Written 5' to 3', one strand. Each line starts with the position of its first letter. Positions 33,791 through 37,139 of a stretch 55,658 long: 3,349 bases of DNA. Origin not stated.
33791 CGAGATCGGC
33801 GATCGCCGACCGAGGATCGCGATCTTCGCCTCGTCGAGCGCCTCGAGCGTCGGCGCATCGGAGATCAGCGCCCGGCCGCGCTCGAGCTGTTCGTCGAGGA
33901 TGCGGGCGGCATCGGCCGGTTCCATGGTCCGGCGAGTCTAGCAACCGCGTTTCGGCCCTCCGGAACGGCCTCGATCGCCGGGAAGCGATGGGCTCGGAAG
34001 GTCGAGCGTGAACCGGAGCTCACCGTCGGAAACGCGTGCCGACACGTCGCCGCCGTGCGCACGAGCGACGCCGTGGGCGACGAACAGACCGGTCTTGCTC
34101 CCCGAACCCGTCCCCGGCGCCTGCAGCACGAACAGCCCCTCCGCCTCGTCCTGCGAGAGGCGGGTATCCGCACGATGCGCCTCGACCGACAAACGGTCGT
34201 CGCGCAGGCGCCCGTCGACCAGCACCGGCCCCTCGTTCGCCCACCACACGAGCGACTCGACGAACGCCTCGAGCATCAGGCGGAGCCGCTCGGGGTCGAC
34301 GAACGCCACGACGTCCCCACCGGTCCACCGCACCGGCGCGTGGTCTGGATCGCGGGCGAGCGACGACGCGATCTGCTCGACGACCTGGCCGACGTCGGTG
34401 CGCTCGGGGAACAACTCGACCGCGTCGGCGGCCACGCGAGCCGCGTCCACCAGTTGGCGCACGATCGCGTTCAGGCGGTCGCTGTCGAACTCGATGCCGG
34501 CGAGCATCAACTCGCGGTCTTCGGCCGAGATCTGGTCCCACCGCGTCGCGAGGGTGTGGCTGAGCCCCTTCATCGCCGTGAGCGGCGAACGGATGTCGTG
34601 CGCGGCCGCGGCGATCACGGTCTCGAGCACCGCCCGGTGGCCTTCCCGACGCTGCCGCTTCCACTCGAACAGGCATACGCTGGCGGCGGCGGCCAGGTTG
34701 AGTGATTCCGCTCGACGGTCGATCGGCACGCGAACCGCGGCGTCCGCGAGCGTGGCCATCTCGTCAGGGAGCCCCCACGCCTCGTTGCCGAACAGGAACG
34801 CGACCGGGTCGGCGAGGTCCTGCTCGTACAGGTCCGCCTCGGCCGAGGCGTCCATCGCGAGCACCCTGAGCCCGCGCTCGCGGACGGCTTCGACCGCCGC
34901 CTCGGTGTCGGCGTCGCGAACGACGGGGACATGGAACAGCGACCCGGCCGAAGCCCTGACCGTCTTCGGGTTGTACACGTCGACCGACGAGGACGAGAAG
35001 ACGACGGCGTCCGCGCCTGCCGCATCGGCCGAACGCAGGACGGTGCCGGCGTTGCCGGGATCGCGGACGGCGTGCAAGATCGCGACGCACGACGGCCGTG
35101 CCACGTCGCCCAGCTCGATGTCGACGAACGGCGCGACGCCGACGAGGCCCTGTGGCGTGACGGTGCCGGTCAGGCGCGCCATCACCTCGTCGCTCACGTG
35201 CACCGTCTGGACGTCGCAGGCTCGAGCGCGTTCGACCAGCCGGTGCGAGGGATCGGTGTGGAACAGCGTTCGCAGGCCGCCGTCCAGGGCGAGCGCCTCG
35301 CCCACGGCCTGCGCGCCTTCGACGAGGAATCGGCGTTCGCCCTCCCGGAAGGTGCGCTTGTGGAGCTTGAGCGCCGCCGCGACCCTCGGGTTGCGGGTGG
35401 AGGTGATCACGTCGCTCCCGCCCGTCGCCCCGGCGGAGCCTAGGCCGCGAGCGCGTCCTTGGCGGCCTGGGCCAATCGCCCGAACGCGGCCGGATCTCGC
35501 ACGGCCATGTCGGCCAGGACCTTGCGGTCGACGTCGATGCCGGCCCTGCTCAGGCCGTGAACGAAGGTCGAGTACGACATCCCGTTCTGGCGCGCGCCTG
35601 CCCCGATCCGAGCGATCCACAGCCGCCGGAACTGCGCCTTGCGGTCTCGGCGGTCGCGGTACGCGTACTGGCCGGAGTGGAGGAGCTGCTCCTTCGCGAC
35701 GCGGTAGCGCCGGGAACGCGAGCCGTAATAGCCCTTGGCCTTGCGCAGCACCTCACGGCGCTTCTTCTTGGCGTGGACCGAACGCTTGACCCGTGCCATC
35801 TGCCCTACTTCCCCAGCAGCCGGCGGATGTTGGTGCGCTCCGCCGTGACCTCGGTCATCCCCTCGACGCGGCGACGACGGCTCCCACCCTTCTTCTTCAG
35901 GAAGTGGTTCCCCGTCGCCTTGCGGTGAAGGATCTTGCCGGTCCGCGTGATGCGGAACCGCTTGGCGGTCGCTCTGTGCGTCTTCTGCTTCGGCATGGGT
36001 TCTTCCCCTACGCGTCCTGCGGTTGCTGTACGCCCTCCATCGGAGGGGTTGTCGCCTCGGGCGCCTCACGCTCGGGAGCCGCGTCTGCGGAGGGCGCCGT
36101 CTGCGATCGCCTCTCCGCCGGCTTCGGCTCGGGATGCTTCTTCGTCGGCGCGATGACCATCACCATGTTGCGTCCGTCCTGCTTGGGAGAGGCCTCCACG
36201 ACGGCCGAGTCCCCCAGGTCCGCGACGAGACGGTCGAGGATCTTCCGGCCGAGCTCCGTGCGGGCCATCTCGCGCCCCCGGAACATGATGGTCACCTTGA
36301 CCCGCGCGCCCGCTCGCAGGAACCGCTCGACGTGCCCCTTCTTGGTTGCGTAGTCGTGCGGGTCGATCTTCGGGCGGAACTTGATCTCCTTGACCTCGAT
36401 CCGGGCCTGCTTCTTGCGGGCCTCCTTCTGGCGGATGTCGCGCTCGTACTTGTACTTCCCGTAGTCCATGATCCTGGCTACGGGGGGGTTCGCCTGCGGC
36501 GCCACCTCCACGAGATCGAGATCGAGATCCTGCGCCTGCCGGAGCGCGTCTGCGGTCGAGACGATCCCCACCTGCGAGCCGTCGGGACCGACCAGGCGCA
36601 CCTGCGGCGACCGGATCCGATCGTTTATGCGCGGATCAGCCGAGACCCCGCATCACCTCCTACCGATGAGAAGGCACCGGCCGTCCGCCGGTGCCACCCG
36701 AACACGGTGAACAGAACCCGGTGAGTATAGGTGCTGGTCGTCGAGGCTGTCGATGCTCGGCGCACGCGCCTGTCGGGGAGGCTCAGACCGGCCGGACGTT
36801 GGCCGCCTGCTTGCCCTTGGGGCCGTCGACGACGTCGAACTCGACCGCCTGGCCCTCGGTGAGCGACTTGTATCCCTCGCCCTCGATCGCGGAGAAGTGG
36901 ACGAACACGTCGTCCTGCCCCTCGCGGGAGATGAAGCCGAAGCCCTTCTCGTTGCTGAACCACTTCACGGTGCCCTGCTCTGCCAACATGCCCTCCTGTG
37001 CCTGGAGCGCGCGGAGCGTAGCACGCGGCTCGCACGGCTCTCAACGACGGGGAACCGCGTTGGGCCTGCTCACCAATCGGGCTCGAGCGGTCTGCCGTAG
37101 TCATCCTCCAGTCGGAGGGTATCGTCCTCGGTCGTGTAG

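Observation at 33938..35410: TrmH/SpoU RNA methyltransferase fused in-frame to a histidine-kinase transmitter module (HisKA + degenerate HATPase)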

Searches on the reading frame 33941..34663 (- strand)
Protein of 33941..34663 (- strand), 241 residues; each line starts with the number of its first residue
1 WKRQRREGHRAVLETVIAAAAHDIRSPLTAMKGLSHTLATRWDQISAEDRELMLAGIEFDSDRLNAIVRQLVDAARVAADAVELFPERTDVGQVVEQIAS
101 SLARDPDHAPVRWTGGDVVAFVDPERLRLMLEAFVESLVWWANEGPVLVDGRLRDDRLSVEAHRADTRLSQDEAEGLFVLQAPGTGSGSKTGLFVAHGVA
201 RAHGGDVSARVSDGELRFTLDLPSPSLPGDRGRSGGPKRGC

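Call 7: find_homologous_proteins(query=window:33941-34663:-, max_evalue=0.00001)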
Query window:33941-34663:- (241 aa): 198 proteins with E <= 0.00001 among 5101 candidates; the best 120 are listed.
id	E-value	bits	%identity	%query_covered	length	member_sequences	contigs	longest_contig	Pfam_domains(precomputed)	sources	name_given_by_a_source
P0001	9.1e-104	364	76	95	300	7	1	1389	PF00512.32,PF00588.25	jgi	jgi:K+-sensing histidine kinase KdpD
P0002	1.3e-100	354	74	95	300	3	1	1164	PF00512.32,PF00588.25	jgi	jgi:K+-sensing histidine kinase KdpD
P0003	3.2e-100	353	73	95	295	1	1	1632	PF00512.32,PF00588.25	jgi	jgi:K+-sensing histidine kinase KdpD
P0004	1.2e-97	344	72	95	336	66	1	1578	PF00512.32,PF00588.25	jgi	jgi:K+-sensing histidine kinase KdpD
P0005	2.3e-97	343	72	95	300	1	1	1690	PF00512.32,PF00588.25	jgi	jgi:K+-sensing histidine kinase KdpD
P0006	1.2e-94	334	74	90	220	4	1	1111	PF02518.32,PF00512.32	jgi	jgi:K+-sensing histidine kinase KdpD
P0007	3.6e-94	333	68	95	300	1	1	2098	PF00512.32,PF00588.25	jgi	jgi:K+-sensing histidine kinase KdpD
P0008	5.8e-94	332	73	90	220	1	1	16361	PF00512.32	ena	-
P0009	1.0e-93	331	69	95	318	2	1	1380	PF02518.32,PF00512.32,PF00588.25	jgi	jgi:K+-sensing histidine kinase KdpD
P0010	1.5e-91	324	67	93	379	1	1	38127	PF00512.32,PF00588.25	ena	-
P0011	2.0e-91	324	66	96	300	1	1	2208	PF00512.32,PF00588.25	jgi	jgi:signal transduction histidine kinase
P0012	3.8e-90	320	67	93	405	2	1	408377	PF00512.32,PF00588.25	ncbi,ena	-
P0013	1.0e-89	318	68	93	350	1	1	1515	PF00512.32,PF00588.25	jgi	jgi:signal transduction histidine kinase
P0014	1.5e-89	318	67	95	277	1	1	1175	PF00512.32,PF00588.25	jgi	jgi:two-component system sensor histidine kinase KdpD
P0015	4.9e-89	316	66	95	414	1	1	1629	PF00512.32,PF00588.25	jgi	jgi:TrmH family RNA methyltransferase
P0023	1.7e-83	298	63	93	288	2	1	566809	PF02518.32,PF00512.32,PF00588.25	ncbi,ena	-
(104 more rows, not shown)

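Call 13: find_encoding_contigs(protein=P0012, flank=8000, max_places=3)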
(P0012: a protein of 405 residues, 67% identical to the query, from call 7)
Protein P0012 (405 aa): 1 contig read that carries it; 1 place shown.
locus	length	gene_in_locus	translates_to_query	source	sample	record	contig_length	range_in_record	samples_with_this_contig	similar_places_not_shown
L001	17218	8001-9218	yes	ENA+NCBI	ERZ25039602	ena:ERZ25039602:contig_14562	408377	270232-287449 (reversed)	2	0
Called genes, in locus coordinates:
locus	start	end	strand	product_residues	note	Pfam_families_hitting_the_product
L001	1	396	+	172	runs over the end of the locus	PF01189:Methyltr_RsmB-F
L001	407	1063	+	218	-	PF00834:Ribul_P_3_epim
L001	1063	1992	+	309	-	PF00072:Response_reg, PF00990:GGDEF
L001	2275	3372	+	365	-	PF00383:dCMP_cyt_deam_1, PF14437:MafB19-deam (weak), PF01872:RibD_C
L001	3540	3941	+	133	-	PF00677:Lum_binding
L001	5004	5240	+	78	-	PF00925:GTP_cyclohydro2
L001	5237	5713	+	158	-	PF00885:DMRL_synthase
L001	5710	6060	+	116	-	PF01050:MannoseP_isomer, PF07883:Cupin_2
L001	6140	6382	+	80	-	PF00313:CSD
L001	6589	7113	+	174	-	PF05198:IF3_N, PF00707:IF3_C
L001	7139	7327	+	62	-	PF01632:Ribosomal_L35p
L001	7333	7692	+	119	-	PF00453:Ribosomal_L20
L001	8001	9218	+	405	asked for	PF00588:SpoU_methylase, PF00512:HisKA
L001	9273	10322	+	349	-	PF02912:Phe_tRNA-synt_N, PF01409:tRNA-synt_2d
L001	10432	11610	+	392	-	PF03483:B3_4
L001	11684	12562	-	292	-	-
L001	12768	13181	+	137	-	PF02729:OTCace_N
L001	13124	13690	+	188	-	PF00185:OTCace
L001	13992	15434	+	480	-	PF14791:DNA_pol_B_thumb, PF02811:PHP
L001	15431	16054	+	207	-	PF02245:Pur_DNA_glyco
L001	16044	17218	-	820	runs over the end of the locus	PF00912:Transgly, PF00905:Transpeptidase, PF03793:PASTA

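Call 15: find_related_loci(query=window:33941-34663:-, collection=genome_contigs, flank=10000)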
Query window:33941-34663:- (241 aa) in genome_contigs; peptide patterns used: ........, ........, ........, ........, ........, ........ (x = any residue, [..] = any of these).
599 stretches matched a pattern (row limit reached: there are more); 26 encode a relative of the query (tblastn E <= 1e-3); 26 distinct loci.
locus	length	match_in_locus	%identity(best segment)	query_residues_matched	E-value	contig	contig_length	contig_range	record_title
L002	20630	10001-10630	32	21-223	2e-13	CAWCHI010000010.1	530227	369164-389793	MAG: uncultured Actinomycetota bacterium isolate MFD09495.bin.2.39 genome assembly, contig: contig_5571, whole genome sh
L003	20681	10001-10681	30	6-223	4e-13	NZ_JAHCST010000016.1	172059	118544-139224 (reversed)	Acrocarpospora catenulata strain H8750 NODE_16, whole genome shotgun sequence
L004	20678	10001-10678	29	14-227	3e-12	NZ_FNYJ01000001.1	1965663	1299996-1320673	Pseudomonas sp. NFR16, whole genome shotgun sequence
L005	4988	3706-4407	26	5-237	1e-9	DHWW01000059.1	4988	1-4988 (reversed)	MAG TPA_asm: Granulicella sp. UBA5172 UBA5172_contig_1090, whole genome shotgun sequence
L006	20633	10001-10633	30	21-226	5e-9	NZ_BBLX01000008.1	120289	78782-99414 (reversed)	Demequina maris strain NBRC 109392, whole genome shotgun sequence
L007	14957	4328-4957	28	21-223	1e-8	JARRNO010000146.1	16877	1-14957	MAG: Acidobacteriota bacterium isolate Spart_126_MAG scaffold_12643, whole genome shotgun sequence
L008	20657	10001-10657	25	16-233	1e-8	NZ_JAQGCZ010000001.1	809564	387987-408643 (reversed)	Mycolicibacterium sp. BiH015 NODE_1_length_809564_cov_75.186827, whole genome shotgun sequence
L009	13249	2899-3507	30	11-210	3e-8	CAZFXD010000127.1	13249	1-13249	MAG TPA_asm: uncultured Myxococcaceae bacterium isolate SRP189682_co2_13 genome assembly, contig: NODE_8084_length_13249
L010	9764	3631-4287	28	17-228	1e-7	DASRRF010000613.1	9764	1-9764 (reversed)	MAG TPA_asm: Micromonosporaceae bacterium isolate SMAG_U4556 k141_1958763, whole genome shotgun sequence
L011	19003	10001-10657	26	16-222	1e-7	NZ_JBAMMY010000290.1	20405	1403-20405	Desulfobacterium sp. N47 k141_566, whole genome shotgun sequence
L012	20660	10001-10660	25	17-223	2e-7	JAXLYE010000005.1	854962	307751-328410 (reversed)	MAG: Polyangia bacterium isolate STL-MYX5 C1.81.fa-5, whole genome shotgun sequence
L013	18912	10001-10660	29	13-225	2e-7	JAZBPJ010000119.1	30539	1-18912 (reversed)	MAG: Lysobacterales bacterium isolate bin.30 k117_3332686, whole genome shotgun sequence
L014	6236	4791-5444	27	13-223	3e-7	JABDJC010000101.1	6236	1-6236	MAG: Acidimicrobiia bacterium isolate SS_bin_13 k127_757836, whole genome shotgun sequence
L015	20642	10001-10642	24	21-223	5e-7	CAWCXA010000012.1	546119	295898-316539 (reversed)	MAG: uncultured Actinomycetota bacterium isolate MFD06742.bin.1.53 genome assembly, contig: contig_4580, whole genome sh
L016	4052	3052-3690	28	17-223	4e-7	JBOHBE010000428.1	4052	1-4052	MAG: Gaiellales bacterium isolate TC-S_metawrap_bin.201 k127_976008, whole genome shotgun sequence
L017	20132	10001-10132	53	184-229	1e-6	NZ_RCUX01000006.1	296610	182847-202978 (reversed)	Mycetocola tolaasinivorans strain IF 016277 Scaffold9, whole genome shotgun sequence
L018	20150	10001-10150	48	184-238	2e-6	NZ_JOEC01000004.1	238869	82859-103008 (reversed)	Mycetocola saprophilus strain NRRL B-24119 contig4.1, whole genome shotgun sequence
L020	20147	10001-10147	49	184-237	2e-6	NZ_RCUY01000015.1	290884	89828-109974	Mycetocola lacteus strain JCM 11654 Scaffold6_1, whole genome shotgun sequence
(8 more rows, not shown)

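Call 26: list_cluster_members(proteins=[P0012, P0314, P0271, P0310, P0130, P0289, P0302, P0316, P0325, P0023])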
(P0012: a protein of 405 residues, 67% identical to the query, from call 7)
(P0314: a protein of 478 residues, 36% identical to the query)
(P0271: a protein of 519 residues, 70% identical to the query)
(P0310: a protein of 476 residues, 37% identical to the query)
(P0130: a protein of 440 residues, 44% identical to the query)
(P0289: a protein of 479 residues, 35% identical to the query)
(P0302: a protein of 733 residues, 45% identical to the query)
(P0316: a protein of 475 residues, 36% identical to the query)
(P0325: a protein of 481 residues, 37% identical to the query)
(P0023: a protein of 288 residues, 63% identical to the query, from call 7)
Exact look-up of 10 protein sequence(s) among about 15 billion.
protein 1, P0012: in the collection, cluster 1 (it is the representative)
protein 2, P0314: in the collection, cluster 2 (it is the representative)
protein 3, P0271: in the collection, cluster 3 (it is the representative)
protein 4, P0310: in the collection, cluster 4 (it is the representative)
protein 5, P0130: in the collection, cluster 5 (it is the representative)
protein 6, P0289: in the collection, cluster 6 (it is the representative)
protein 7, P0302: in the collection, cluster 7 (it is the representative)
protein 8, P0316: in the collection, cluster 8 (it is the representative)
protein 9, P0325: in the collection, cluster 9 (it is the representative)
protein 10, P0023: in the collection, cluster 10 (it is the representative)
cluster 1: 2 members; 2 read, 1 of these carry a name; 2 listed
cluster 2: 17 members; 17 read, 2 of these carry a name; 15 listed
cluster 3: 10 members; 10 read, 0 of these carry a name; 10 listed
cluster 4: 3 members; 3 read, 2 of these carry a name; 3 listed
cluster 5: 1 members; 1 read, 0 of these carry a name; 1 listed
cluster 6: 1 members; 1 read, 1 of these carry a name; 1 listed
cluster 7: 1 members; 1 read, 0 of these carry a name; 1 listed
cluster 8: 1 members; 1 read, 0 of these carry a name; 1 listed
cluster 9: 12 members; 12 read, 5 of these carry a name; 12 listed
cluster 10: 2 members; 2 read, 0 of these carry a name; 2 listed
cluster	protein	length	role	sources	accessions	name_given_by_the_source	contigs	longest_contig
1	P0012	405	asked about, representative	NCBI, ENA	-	-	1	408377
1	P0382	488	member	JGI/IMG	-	TrmH family RNA methyltransferase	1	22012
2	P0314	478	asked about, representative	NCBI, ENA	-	-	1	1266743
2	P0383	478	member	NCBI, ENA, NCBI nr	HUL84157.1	MAG TPA: TrmH family RNA methyltransferase [Actinomycetota bacterium] | TrmH family RNA methyltransferase [Actinomycetota bacterium]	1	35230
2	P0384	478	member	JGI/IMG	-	TrmH family RNA methyltransferase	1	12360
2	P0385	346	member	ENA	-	-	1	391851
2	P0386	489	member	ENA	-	-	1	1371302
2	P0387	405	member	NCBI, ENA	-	-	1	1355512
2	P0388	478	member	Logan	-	-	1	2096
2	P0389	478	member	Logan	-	-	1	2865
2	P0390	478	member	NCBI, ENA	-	-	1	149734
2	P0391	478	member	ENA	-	-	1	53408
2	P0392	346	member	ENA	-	-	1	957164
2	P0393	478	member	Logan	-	-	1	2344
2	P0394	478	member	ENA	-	-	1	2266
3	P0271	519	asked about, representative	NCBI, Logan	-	-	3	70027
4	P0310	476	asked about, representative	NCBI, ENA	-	-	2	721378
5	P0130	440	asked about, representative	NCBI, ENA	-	-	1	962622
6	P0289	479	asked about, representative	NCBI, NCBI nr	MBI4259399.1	MAG: hypothetical protein HY658_02425 [Actinobacteria bacterium] | hypothetical protein [Actinomycetota bacterium]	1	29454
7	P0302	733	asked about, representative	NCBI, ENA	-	-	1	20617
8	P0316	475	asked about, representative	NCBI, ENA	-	-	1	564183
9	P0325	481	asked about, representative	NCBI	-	-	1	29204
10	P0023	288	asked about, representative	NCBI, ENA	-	-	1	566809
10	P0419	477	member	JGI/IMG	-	-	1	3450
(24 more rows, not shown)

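Call 76: find_encoding_contigs(protein=P0008, flank=4000, max_places=1)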
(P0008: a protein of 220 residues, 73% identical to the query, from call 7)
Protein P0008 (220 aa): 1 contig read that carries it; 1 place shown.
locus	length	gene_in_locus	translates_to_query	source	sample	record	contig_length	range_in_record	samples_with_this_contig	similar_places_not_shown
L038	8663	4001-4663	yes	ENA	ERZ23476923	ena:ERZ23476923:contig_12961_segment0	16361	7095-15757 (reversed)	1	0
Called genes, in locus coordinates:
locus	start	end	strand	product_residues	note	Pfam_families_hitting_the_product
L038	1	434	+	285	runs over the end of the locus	PF00926:DHBP_synthase, PF00925:GTP_cyclohydro2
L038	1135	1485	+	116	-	PF01050:MannoseP_isomer, PF07883:Cupin_2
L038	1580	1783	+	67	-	PF00313:CSD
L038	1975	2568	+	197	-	PF05198:IF3_N, PF00707:IF3_C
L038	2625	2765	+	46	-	PF01632:Ribosomal_L35p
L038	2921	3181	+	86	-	PF00453:Ribosomal_L20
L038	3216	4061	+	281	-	PF22435:MRM3-like_sub_bind, PF08032:SpoU_sub_bind, PF00588:SpoU_methylase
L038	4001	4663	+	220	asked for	PF00512:HisKA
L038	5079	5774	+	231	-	PF01409:tRNA-synt_2d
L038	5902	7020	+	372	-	PF01588:tRNA_bind (weak), PF03483:B3_4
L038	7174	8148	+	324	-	PF17759:tRNA_synthFbeta, PF03147:FDX-ACB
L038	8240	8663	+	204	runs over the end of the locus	PF02729:OTCace_N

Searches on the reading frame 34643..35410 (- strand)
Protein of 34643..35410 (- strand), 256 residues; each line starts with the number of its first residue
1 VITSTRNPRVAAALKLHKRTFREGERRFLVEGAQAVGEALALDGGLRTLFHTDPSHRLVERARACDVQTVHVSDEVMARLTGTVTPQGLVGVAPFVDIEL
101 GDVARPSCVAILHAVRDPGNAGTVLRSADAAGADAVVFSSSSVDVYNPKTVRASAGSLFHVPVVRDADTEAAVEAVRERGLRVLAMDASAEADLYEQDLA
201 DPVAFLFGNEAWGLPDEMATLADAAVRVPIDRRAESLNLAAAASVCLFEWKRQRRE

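Call 64: search_solved_structures(query=window:34643-35410:-, max_evalue=1e-30, show_alignments=2)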
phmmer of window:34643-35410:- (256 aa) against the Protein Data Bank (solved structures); distinct sequences matched with E-value up to 1e-30: 5.
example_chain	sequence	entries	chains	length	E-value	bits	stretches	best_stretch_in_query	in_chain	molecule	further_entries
9h1k_A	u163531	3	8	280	1.3e-36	129.8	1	2-254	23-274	23S rRNA methyltransferase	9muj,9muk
4x3l_A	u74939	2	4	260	3.1e-36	128.5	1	2-254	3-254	RNA 2'-O ribose methyltransferase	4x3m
5kzk_A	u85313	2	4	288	3.7e-35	125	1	2-252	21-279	Probable RNA methyltransferase, TrmH family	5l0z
1ipa_A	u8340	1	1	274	2.9e-34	122.1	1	2-254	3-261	RNA 2'-O-RIBOSE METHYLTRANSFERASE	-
7qiu_A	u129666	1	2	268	8.5e-34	120.6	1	2-249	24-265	rRNA methylase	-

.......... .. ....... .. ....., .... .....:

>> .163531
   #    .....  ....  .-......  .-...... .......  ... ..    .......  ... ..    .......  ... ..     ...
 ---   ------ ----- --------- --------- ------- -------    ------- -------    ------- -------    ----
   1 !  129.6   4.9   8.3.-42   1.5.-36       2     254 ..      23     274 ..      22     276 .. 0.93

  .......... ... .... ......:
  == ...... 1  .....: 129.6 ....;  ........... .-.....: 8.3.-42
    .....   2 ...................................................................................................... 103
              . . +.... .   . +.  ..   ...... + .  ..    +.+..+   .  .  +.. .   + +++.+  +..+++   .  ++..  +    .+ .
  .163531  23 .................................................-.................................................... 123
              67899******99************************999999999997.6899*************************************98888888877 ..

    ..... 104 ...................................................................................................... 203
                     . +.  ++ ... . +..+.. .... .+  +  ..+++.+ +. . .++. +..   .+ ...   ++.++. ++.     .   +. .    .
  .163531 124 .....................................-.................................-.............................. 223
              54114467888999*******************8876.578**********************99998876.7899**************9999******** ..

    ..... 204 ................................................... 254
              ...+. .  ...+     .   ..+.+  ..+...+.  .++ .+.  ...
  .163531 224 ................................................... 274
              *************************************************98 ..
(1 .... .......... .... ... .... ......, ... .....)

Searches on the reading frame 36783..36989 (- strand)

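Call 65: search_protein_families(library=pfam, proteins=[window:36783-36989:-], max_evalue=0.001)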
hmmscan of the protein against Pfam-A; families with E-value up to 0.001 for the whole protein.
window:36783-36989:- (68 aa): 2 families
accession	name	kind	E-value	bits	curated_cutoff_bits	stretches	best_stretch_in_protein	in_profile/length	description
PF00313.28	CSD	-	4.9e-30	103.6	27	1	5-67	2-65/66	'Cold-shock' DNA-binding domain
PF22707.2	S1CSD-TOTE-2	-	0.00062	20.2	27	1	6-38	5-30/60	S1/CSD-like domain 2 of the TOTE conflict systems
